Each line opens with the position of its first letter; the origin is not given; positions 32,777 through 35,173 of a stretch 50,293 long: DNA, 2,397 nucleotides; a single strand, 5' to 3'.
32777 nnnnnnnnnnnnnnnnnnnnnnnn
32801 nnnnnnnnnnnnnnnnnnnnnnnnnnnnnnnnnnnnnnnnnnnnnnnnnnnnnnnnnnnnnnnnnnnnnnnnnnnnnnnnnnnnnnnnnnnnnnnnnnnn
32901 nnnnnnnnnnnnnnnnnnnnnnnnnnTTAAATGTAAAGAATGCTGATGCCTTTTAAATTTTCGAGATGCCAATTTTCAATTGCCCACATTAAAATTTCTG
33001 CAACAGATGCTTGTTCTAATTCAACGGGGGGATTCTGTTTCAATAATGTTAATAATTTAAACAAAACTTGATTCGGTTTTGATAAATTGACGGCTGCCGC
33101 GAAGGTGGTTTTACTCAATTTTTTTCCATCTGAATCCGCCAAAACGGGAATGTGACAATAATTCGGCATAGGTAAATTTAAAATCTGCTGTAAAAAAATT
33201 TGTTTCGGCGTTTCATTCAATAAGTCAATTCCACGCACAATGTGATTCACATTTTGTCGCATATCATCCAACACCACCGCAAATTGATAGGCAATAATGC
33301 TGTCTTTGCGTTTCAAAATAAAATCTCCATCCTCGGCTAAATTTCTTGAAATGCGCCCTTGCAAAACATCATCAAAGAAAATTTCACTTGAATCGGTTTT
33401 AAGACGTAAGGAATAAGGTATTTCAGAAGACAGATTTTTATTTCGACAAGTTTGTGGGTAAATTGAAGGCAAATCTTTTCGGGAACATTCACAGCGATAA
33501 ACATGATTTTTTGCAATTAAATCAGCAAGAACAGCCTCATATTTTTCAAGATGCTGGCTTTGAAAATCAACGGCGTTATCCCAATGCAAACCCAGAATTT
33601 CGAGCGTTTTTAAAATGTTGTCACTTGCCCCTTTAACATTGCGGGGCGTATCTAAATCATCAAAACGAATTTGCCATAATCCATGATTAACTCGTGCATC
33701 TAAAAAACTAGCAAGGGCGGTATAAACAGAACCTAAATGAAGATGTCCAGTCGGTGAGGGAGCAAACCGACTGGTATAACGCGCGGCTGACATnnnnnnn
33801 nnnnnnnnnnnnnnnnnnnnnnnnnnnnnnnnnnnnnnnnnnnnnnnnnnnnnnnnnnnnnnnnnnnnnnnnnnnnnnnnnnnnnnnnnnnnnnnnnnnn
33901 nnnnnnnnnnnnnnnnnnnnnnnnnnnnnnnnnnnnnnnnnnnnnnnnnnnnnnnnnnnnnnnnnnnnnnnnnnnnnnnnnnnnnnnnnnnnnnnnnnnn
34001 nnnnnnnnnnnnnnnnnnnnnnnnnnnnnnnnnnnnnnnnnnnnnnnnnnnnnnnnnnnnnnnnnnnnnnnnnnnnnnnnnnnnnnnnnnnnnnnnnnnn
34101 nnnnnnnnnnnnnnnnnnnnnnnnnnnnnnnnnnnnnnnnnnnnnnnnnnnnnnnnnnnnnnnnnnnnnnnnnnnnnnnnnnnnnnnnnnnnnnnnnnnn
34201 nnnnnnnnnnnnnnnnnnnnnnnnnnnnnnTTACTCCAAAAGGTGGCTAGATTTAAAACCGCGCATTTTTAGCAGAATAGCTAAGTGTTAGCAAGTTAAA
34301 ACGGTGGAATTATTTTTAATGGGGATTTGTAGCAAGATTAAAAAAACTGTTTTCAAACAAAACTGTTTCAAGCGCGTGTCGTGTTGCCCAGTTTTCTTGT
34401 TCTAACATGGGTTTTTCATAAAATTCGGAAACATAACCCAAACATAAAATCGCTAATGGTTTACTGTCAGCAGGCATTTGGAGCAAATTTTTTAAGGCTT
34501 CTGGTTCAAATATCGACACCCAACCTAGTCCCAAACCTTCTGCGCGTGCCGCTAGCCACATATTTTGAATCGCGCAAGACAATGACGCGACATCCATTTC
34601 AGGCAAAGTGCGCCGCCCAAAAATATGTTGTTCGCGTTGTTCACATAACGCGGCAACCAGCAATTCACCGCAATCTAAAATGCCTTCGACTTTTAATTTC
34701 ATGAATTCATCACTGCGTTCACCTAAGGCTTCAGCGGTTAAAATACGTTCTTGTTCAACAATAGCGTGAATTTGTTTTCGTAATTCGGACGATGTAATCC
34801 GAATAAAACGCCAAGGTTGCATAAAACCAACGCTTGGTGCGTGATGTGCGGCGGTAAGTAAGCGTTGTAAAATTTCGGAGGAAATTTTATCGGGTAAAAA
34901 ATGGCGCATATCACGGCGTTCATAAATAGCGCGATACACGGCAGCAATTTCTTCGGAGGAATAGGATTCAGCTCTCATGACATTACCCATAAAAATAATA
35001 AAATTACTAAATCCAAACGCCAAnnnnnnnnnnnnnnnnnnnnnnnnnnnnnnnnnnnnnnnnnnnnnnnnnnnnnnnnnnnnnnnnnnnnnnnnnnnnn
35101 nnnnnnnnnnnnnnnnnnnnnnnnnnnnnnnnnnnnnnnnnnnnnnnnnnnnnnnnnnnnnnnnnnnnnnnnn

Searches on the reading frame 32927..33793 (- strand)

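Call 34: search_protein_families(library=pfam, proteins=[window:32927-33793:-], max_evalue=0.00001)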
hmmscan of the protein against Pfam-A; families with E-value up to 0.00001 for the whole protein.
window:32927-33793:- (288 aa): 1 family
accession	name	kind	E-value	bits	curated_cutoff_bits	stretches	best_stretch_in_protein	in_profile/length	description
PF00749.27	tRNA-synt_1c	-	4e-49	167.7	23.4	1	8-237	4-255/314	tRNA synthetases class I (E and Q), catalytic domain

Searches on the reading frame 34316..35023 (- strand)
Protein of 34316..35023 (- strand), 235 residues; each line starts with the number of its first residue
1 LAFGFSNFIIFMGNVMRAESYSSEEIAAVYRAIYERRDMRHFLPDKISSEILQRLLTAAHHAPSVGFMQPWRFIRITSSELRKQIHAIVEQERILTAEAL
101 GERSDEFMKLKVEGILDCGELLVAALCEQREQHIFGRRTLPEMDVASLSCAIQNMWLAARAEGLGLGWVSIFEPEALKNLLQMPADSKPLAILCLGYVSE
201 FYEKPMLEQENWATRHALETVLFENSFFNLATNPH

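Call 34: search_protein_families(library=pfam, proteins=[window:34316-35023:-], max_evalue=0.00001)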
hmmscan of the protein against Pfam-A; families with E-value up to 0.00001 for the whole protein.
window:34316-35023:- (235 aa): 1 family
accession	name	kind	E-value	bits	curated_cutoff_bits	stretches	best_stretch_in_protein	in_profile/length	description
PF00881.29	Nitroreductase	-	1.1e-31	110.8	23.5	1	33-197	1-167/167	Nitroreductase family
